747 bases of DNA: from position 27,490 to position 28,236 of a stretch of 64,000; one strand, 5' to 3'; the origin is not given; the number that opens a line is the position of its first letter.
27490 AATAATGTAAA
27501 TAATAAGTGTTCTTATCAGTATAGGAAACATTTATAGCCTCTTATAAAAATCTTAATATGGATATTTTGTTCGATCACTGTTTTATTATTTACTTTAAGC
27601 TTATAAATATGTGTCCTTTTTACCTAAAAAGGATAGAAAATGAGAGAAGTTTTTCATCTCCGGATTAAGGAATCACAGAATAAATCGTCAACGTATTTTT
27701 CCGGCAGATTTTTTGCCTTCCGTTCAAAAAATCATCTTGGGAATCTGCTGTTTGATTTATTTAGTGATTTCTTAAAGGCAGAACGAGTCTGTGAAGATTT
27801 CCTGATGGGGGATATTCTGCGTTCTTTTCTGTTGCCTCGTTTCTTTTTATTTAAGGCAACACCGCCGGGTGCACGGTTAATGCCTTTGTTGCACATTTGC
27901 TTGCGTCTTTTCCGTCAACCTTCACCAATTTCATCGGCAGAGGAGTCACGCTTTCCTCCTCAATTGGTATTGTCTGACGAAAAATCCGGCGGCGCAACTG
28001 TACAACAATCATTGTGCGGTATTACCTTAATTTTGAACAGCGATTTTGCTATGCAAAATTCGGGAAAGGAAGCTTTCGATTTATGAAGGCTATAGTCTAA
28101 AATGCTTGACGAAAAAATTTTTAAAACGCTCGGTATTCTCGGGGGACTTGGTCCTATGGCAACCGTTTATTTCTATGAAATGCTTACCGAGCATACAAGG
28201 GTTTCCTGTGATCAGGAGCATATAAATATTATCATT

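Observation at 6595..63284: Eleven copies of a ~180 bp palindromic MITE-like repeat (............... termini) in 64 kb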

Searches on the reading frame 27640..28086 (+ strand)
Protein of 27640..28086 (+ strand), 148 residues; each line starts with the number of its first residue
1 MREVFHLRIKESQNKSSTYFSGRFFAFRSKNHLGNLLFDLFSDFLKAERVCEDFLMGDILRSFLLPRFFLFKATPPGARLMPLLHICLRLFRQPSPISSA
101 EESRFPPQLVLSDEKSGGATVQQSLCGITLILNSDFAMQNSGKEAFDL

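Call 72: search_protein_families(library=ncbifam, proteins=[window:27640-28086:+], max_evalue=0.01)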
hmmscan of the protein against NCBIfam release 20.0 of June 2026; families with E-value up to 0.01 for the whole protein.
window:27640-28086:+ (148 aa): 0 families

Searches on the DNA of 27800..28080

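Call 31: search_rna_families(source=window, start=27800, end=28080, threshold=evalue, max_evalue=10)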
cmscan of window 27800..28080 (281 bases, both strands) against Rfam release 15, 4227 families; matches with E-value up to 10: 3.
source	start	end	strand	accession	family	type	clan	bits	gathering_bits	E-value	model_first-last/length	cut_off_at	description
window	27968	27991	+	RF02054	STnc420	Gene; sRNA;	-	18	70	0.54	1-58/58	no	Salmonella enterica sRNA STnc420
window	27877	27968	-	RF00046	snoR30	Gene; snRNA; snoRNA; CD-box;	CL00073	13.9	60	2.8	1-96/96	no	Small nucleolar RNA R30/Z108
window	27908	27931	-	RF02519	ToxI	Gene; antitoxin;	-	13.1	50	8.2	1-34/34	no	ToxI antitoxin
